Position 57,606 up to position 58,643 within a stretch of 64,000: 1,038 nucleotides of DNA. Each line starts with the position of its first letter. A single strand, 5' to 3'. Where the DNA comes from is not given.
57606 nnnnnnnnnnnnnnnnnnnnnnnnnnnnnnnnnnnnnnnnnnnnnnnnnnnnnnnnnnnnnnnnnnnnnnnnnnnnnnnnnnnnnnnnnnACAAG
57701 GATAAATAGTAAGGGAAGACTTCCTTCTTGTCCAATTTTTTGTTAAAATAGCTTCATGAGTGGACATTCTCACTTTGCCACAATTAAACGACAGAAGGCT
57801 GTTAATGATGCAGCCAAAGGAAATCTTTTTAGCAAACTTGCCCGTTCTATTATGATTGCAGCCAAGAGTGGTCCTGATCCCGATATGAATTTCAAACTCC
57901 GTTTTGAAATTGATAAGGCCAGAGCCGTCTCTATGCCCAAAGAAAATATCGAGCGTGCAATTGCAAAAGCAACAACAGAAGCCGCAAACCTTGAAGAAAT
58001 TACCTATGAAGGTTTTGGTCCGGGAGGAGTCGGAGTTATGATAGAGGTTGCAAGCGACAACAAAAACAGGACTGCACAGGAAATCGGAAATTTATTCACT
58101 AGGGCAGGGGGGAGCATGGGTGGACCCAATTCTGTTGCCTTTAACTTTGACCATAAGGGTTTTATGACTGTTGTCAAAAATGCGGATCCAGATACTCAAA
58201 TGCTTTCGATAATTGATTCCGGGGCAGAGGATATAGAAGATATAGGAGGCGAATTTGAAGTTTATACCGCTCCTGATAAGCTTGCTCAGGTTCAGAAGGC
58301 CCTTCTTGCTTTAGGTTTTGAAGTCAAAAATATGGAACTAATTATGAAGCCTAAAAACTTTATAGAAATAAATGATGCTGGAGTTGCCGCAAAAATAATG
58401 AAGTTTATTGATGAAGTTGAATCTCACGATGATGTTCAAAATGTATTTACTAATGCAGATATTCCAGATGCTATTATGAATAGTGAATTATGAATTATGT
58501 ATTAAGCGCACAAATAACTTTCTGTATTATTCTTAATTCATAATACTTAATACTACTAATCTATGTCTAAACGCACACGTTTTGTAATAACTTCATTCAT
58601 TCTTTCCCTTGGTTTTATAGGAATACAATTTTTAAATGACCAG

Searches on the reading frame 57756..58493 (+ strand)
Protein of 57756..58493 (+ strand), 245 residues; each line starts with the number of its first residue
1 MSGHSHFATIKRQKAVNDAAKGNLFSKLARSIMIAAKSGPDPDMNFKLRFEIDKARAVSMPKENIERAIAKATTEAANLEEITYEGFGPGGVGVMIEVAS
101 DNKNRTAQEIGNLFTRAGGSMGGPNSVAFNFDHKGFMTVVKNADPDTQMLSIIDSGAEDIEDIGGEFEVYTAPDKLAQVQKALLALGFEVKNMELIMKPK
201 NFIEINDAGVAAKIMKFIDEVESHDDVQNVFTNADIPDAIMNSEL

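Call 9: search_protein_families(library=pfam, proteins=[window:57756-58493:+])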
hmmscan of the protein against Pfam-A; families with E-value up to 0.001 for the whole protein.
window:57756-58493:+ (245 aa): 2 families
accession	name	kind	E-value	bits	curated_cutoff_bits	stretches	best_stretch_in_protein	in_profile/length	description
PF01709.26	Transcrip_reg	-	8.2e-50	169.1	27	1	79-234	1-160/160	TACO1/YebC second and third domain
PF20772.2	TACO1_YebC_N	-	6.5e-27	94.2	36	1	5-74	1-72/73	TACO1/YebC protein N-terminal domain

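Call 36: find_homologous_proteins(query=window:57756-58493:+, max_evalue=1e-60)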
Query window:57756-58493:+ (245 aa): 860 proteins with E <= 1e-60 among 8000 candidates; the best 120 are listed.
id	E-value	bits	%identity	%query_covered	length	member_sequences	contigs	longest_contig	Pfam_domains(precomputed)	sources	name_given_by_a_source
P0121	5.5e-154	528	100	100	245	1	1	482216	PF01709.27,PF20772.3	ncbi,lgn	-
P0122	5.5e-133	459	86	99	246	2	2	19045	PF01709.27,PF20772.3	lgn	-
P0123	2.3e-132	457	86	99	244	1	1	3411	PF01709.27,PF20772.3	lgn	-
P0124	1.0e-131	455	84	99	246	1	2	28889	PF01709.27,PF20772.3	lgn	-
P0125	3.2e-131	454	85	99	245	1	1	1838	PF01709.27,PF20772.3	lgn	-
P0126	6.6e-131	453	86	99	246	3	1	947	PF01709.27,PF20772.3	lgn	-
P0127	6.1e-130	449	84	99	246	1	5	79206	PF01709.27,PF20772.3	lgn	-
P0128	6.3e-130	449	85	99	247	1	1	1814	PF01709.27,PF20772.3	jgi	jgi:YebC/PmpR family DNA-binding regulatory protein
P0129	8.6e-130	449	84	99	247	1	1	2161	PF01709.27,PF20772.3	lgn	-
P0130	1.3e-129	448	84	99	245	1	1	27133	PF01709.27,PF20772.3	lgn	-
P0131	1.6e-129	448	84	99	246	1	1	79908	PF01709.27,PF20772.3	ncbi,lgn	-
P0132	2.5e-129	447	83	99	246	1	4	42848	PF01709.27,PF20772.3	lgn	-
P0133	9.6e-129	446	83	99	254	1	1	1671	PF01709.27,PF20772.3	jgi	-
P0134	1.3e-128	445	84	99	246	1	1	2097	PF01709.27,PF20772.3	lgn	-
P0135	3.3e-128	444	85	98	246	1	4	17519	PF01709.27,PF20772.3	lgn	-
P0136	1.3e-127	442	82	99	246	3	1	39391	PF01709.27,PF20772.3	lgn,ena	-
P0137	1.4e-127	442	83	99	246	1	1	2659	PF01709.27,PF20772.3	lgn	-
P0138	3.0e-127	441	83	99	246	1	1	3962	PF01709.27,PF20772.3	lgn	-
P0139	8.6e-127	439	83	99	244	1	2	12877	PF01709.27,PF20772.3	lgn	-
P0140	1.5e-126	438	82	100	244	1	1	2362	PF01709.27,PF20772.3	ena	-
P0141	1.8e-126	438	82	99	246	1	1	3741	PF01709.27,PF20772.3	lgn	-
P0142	2.3e-126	438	83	99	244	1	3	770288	PF01709.27,PF20772.3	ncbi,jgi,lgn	-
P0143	3.0e-126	437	82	100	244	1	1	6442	PF01709.27,PF20772.3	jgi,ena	-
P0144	4.0e-126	437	82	99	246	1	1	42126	PF01709.27,PF20772.3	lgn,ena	-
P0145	4.9e-126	437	83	99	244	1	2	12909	PF01709.27,PF20772.3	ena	-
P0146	1.4e-125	435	81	98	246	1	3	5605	PF01709.27,PF20772.3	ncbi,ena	-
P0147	1.7e-125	435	82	99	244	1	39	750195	PF01709.27,PF20772.3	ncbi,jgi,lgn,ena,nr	ncbi:MAG: protein of unknown function DUF28 [uncultured bacterium]|nr:MAG: protein of unknown functi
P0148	2.3e-125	434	82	99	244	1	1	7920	PF01709.27,PF20772.3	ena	-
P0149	4.5e-125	434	82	99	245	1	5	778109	PF01709.27,PF20772.3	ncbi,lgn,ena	-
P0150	8.7e-125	433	81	98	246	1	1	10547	PF01709.27,PF20772.3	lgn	-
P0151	1.6e-124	432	81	99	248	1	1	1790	PF01709.27,PF20772.3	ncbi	-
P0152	2.1e-124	431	82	99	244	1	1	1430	PF01709.27,PF20772.3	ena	-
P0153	2.3e-124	431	80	100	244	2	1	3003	PF01709.27,PF20772.3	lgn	-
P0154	3.1e-124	431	81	98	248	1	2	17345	PF01709.27,PF20772.3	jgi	jgi:YebC/PmpR family DNA-binding regulatory protein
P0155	3.2e-124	431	80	99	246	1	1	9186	PF01709.27,PF20772.3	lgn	-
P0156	6.0e-124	430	82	98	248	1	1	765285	PF01709.27,PF20772.3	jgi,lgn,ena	-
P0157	8.0e-124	429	82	99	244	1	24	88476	PF01709.27,PF20772.3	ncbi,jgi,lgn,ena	-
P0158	1.8e-123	428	79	99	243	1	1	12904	PF01709.27,PF20772.3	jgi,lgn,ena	-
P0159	2.2e-123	428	80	99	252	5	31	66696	PF01709.27,PF20772.3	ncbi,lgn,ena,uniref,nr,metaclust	ncbi:MAG: transcriptional regulator [Microgenomates group bacterium GW2011_GWC1_41_20]|uniref:Probab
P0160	3.7e-123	427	80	100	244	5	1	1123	PF01709.27,PF20772.3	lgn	-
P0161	1.2e-122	426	81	99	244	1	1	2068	PF01709.27,PF20772.3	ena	-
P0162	1.2e-122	426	82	98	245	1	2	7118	PF01709.27,PF20772.3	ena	-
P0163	1.9e-122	425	80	99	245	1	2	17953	PF01709.27,PF20772.3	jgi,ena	-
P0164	1.9e-122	425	79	99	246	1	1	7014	PF01709.27,PF20772.3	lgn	-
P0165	2.3e-122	425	80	99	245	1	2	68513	PF01709.27,PF20772.3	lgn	-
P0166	2.6e-122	425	80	99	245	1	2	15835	PF01709.27,PF20772.3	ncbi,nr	ncbi:MAG: protein of unknown function DUF28 [uncultured bacterium]|nr:MAG: protein of unknown functi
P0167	4.0e-122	424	80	99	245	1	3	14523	PF01709.27,PF20772.3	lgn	-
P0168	6.3e-122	423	80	100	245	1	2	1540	PF01709.27,PF20772.3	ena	-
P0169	1.4e-121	422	78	99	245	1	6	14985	PF01709.27,PF20772.3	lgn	-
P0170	1.5e-121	422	78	98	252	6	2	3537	PF01709.27,PF20772.3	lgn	-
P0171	2.7e-121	421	79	99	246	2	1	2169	PF01709.27,PF20772.3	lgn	-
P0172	4.4e-121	421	81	98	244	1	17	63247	PF01709.27,PF20772.3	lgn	-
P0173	4.7e-121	420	79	98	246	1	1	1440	PF01709.27,PF20772.3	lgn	-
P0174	5.6e-120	417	78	99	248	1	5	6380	PF01709.27,PF20772.3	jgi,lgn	-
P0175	4.4e-119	414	75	99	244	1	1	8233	PF01709.27,PF20772.3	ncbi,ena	-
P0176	9.7e-118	410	78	98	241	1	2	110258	PF01709.27,PF20772.3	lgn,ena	-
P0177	5.6e-117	407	75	99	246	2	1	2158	PF01709.27,PF20772.3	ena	-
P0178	9.3e-117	406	76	99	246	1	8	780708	PF01709.27,PF20772.3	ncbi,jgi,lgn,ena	ncbi:MAG: YebC/PmpR family DNA-binding transcriptional regulator [Candidatus Microgenomates bacteriu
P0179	9.4e-117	406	77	99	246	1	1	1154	PF01709.27,PF20772.3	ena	-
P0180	1.2e-116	406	75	98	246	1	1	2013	PF01709.27,PF20772.3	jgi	jgi:YebC/PmpR family DNA-binding regulatory protein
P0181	2.1e-115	402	75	98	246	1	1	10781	PF01709.27,PF20772.3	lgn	-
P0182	2.3e-115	402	76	99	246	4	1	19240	PF01709.27,PF20772.3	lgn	-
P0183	8.2e-115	400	74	98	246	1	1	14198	PF01709.27,PF20772.3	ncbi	-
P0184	9.6e-115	400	74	99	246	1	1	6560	PF01709.27,PF20772.3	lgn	-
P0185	2.4e-114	398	75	99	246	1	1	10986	PF01709.27,PF20772.3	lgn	-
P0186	3.6e-114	398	74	99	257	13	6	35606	PF01709.27,PF20772.3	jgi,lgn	jgi:YebC/PmpR family DNA-binding regulatory protein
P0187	1.2e-113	396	74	99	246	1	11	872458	PF01709.27,PF20772.3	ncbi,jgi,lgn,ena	ncbi:MAG: YebC/PmpR family DNA-binding transcriptional regulator [Candidatus Microgenomates bacteriu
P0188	3.8e-113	395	74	98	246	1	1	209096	PF01709.27,PF20772.3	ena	-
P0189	4.9e-113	394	74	98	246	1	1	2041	PF01709.27,PF20772.3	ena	-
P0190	5.3e-113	394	74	99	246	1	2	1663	PF01709.27,PF20772.3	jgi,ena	jgi:YebC/PmpR family DNA-binding regulatory protein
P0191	6.3e-113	394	74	99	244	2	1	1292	PF01709.27,PF20772.3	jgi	jgi:YebC/PmpR family DNA-binding regulatory protein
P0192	9.9e-113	393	73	98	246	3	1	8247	PF01709.27,PF20772.3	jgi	jgi:YebC/PmpR family DNA-binding regulatory protein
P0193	1.3e-112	393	74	99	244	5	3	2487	PF01709.27,PF20772.3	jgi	jgi:YebC/PmpR family DNA-binding regulatory protein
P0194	1.5e-112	393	75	99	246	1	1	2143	PF01709.27,PF20772.3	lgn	-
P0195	4.9e-112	391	74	98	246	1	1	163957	PF01709.27,PF20772.3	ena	-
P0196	5.4e-112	391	72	99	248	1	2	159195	PF01709.27,PF20772.3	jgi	jgi:YebC/PmpR family DNA-binding regulatory protein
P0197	7.4e-112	390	74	98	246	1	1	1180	PF01709.27,PF20772.3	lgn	-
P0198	8.2e-112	390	74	99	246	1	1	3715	PF01709.27,PF20772.3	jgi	jgi:YebC/PmpR family DNA-binding regulatory protein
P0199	9.9e-112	390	74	99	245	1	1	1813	PF01709.27,PF20772.3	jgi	jgi:YebC/PmpR family DNA-binding regulatory protein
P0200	1.0e-111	390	73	98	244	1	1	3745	PF01709.27,PF20772.3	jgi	-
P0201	1.3e-111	390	75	98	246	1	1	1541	PF01709.27,PF20772.3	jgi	jgi:YebC/PmpR family DNA-binding regulatory protein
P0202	5.6e-111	387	73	98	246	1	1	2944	PF01709.27,PF20772.3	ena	-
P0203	8.1e-111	387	73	98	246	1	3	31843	PF01709.27,PF20772.3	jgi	jgi:YebC/PmpR family DNA-binding regulatory protein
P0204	1.2e-110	386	74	99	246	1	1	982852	PF01709.27,PF20772.3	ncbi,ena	-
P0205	1.6e-110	386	73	98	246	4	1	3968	PF01709.27,PF20772.3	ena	-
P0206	1.7e-110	386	74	98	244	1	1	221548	PF01709.27,PF20772.3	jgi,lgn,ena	-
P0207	2.1e-110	386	73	98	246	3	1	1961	PF01709.27,PF20772.3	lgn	-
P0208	3.2e-110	385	73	98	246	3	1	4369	PF01709.27,PF20772.3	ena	-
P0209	3.2e-110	385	72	98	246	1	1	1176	PF01709.27,PF20772.3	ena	-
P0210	3.7e-110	385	74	99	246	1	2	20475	PF01709.27,PF20772.3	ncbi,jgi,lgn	jgi:YebC/PmpR family DNA-binding regulatory protein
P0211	5.5e-110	384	72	99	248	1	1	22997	PF01709.27,PF20772.3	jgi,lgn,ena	-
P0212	1.3e-109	383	73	98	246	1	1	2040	PF01709.27,PF20772.3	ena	-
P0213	1.6e-109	383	73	98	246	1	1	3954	PF01709.27,PF20772.3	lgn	-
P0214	1.8e-109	383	72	98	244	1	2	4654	PF01709.27,PF20772.3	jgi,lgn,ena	-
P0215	3.9e-109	381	73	98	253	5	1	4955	PF01709.27,PF20772.3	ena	-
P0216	4.2e-109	381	73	98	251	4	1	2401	PF01709.27,PF20772.3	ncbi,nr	ncbi:MAG: YebC/PmpR family DNA-binding transcriptional regulator [Candidatus Woesebacteria bacterium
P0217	4.8e-109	381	76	99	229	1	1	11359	PF01709.27,PF20772.3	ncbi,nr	ncbi:MAG: transcriptional regulator [Candidatus Woesebacteria bacterium GW2011_GWC2_40_30]|nr:MAG: t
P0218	5.4e-109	381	72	99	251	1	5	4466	PF01709.27,PF20772.3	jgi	jgi:YebC/PmpR family DNA-binding regulatory protein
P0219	7.5e-109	381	73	98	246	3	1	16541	PF01709.27,PF20772.3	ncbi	-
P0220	8.7e-109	380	72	98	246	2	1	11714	PF01709.27,PF20772.3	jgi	jgi:YebC/PmpR family DNA-binding regulatory protein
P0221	1.3e-108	380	74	99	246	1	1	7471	PF01709.27,PF20772.3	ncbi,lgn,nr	ncbi:MAG: YebC/PmpR family DNA-binding transcriptional regulator [Candidatus Woesebacteria bacterium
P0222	1.4e-108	380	72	99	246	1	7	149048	PF01709.27,PF20772.3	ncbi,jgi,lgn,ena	-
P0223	1.6e-108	379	72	98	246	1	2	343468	PF01709.27,PF20772.3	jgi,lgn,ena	jgi:YebC/PmpR family DNA-binding regulatory protein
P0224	2.6e-108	379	73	98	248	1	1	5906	PF01709.27,PF20772.3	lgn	-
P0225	2.9e-108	379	72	98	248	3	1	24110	PF01709.27,PF20772.3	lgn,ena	-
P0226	3.0e-108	379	73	98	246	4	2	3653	PF01709.27,PF20772.3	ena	-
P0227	3.8e-108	378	72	99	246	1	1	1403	PF01709.27,PF20772.3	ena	-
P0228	1.1e-107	377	71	99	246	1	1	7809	PF01709.27,PF20772.3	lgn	-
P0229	1.4e-107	376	73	98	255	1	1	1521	PF01709.27,PF20772.3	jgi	jgi:YebC/PmpR family DNA-binding regulatory protein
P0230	2.0e-107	376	71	99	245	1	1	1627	PF01709.27,PF20772.3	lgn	-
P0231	2.5e-107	376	72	98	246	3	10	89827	PF01709.27,PF20772.3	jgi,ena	-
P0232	3.3e-107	375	72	98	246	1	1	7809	PF01709.27,PF20772.3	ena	-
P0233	4.8e-107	375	68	99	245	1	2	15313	PF01709.27,PF20772.3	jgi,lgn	-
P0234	2.5e-106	372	72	99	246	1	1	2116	PF01709.27,PF20772.3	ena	-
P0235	8.5e-106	371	72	99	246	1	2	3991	PF01709.27,PF20772.3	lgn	-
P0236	1.4e-105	370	69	99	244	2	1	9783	PF01709.27,PF20772.3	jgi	jgi:YebC/PmpR family DNA-binding regulatory protein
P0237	1.9e-105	369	70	99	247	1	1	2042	PF01709.27,PF20772.3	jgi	jgi:YebC/PmpR family DNA-binding regulatory protein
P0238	2.3e-105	369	70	99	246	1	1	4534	PF01709.27,PF20772.3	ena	-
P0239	2.6e-105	369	70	99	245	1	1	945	PF01709.27,PF20772.3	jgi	jgi:YebC/PmpR family DNA-binding regulatory protein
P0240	3.6e-105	368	69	99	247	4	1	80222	PF01709.27,PF20772.3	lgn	-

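Call 37: find_encoding_contigs(protein=P0149, flank=10000, max_places=2)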
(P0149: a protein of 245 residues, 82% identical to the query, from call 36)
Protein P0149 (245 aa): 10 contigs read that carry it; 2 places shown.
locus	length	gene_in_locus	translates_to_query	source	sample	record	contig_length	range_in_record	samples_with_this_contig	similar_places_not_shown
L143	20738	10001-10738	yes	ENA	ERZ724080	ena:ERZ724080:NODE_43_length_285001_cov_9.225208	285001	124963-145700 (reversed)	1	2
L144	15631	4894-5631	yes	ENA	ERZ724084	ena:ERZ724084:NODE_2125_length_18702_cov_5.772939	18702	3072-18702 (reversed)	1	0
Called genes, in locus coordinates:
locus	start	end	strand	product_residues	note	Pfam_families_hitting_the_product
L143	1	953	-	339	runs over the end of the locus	PF09076:Crystall_2 (faint)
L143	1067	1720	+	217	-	PF13483:Lactamase_B_3, PF12706:Lactamase_B_2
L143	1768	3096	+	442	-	PF00772:DnaB, PF03796:DnaB_C, PF06745:ATPase (weak), PF13481:AAA_25, PF20720:nSTAND3 (faint)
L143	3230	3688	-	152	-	-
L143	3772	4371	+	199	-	-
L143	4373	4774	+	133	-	PF01258:zf-dskA_traR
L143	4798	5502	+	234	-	PF00849:PseudoU_synth_2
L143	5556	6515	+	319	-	PF01699:Na_Ca_ex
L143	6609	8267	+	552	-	PF00999:Na_H_Exchanger, PF02254:TrkA_N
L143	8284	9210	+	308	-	-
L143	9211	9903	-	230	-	-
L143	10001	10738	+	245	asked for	PF20772:TACO1_YebC_N, PF01709:Transcrip_reg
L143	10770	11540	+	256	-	PF18900:DUF5656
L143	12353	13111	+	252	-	-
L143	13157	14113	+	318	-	PF13102:Phage_int_SAM_5 (faint), PF02899:Phage_int_SAM_1, PF00589:Phage_integrase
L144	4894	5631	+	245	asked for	PF20772:TACO1_YebC_N, PF01709:Transcrip_reg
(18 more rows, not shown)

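Call 38: find_encoding_contigs(protein=P0165, flank=10000, max_places=2)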
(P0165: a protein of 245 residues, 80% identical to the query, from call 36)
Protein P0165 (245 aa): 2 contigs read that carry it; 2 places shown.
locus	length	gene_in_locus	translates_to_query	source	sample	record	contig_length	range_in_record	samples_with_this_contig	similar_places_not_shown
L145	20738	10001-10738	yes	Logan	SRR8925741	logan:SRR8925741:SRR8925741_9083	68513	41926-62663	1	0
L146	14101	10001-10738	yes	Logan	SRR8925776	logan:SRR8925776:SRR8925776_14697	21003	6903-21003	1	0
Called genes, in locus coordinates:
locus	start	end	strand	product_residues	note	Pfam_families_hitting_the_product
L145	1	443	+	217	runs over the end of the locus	PF13483:Lactamase_B_3, PF12706:Lactamase_B_2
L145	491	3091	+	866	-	PF00772:DnaB, PF03796:DnaB_C, PF06745:ATPase (faint), PF13481:AAA_25, PF20720:nSTAND3 (faint), PF14890:Intein_splicing, PF14528:LAGLIDADG_3, PF03796:DnaB_C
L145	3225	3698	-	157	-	-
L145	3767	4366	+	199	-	-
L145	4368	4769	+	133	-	PF01258:zf-dskA_traR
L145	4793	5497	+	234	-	PF00849:PseudoU_synth_2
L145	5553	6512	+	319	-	PF01699:Na_Ca_ex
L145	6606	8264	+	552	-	PF00999:Na_H_Exchanger, PF02254:TrkA_N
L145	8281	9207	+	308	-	-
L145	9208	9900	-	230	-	-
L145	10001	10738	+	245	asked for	PF20772:TACO1_YebC_N, PF01709:Transcrip_reg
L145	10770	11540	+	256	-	PF18900:DUF5656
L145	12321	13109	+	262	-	-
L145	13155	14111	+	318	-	PF13102:Phage_int_SAM_5 (faint), PF02899:Phage_int_SAM_1, PF00589:Phage_integrase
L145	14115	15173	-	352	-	PF00438:S-AdoMet_synt_N, PF02772:S-AdoMet_synt_M, PF02773:S-AdoMet_synt_C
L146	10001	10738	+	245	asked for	PF20772:TACO1_YebC_N, PF01709:Transcrip_reg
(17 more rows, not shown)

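Call 39: find_encoding_contigs(protein=P0122, flank=10000, max_places=2)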
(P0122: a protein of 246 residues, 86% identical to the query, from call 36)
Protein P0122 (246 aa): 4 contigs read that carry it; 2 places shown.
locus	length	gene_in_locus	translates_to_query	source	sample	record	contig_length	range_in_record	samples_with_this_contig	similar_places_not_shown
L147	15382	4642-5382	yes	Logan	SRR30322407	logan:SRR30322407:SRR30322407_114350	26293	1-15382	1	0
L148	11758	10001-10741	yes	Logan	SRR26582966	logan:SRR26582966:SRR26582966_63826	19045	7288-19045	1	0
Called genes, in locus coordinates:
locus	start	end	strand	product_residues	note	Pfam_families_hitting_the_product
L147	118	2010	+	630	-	-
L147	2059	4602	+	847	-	PF00041:fn3 (weak), PF16656:Pur_ac_phosph_N (weak)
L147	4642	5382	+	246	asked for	PF20772:TACO1_YebC_N, PF01709:Transcrip_reg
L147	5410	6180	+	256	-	PF18900:DUF5656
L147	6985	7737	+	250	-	PF06941:NT5C (weak)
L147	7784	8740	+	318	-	PF02899:Phage_int_SAM_1, PF13102:Phage_int_SAM_5 (faint), PF13495:Phage_int_SAM_4 (faint), PF00589:Phage_integrase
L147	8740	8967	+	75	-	-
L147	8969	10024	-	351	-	PF00438:S-AdoMet_synt_N, PF02772:S-AdoMet_synt_M, PF02773:S-AdoMet_synt_C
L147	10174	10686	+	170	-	-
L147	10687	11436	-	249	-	PF04402:SIMPL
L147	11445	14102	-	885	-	PF00521:DNA_topoisoIV, PF03989:DNA_gyraseA_C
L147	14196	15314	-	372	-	PF13620:CarboxypepD_reg, PF13715:CarbopepD_reg_2 (weak)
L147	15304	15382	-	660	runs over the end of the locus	PF00404:Dockerin_1 (faint)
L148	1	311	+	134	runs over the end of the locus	PF01258:zf-dskA_traR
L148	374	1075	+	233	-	PF00849:PseudoU_synth_2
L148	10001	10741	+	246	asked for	PF20772:TACO1_YebC_N, PF01709:Transcrip_reg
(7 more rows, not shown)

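Call 40: find_encoding_contigs(protein=P0159, flank=2000, max_places=6)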
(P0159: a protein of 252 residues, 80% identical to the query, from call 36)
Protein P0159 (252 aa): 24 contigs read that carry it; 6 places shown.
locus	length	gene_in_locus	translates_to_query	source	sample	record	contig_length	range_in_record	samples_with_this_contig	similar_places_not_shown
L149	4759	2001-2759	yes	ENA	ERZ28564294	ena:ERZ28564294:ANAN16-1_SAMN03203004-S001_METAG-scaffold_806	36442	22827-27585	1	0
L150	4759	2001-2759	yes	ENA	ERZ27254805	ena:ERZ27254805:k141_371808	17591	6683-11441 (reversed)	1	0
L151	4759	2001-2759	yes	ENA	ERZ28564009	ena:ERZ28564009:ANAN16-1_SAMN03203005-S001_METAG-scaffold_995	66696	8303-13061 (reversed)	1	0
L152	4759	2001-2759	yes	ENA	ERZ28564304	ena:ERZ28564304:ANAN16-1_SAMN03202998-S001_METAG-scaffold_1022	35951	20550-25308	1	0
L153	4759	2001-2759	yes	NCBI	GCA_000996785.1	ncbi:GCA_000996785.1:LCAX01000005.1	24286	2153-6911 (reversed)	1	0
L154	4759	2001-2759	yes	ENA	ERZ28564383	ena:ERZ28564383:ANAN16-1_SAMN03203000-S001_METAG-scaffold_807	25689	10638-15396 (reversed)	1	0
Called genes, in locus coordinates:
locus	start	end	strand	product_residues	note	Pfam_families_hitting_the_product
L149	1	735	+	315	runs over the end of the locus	-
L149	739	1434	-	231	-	PF07719:TPR_2 (faint), PF14559:TPR_19 (weak)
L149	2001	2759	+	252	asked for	PF20772:TACO1_YebC_N, PF01709:Transcrip_reg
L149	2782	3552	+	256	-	PF18900:DUF5656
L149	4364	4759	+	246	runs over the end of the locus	PF06941:NT5C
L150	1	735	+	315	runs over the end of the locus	-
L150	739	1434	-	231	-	PF07719:TPR_2 (faint), PF14559:TPR_19 (weak)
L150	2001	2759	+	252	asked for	PF20772:TACO1_YebC_N, PF01709:Transcrip_reg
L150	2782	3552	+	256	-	PF18900:DUF5656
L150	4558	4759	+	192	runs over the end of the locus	-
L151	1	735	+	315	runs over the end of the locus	-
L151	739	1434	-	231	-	PF07719:TPR_2 (faint), PF14559:TPR_19 (weak)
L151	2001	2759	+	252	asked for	PF20772:TACO1_YebC_N, PF01709:Transcrip_reg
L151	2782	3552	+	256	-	PF18900:DUF5656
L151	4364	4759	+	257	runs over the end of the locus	PF06941:NT5C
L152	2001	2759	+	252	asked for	PF20772:TACO1_YebC_N, PF01709:Transcrip_reg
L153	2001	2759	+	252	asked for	PF20772:TACO1_YebC_N, PF01709:Transcrip_reg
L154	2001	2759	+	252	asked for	PF20772:TACO1_YebC_N, PF01709:Transcrip_reg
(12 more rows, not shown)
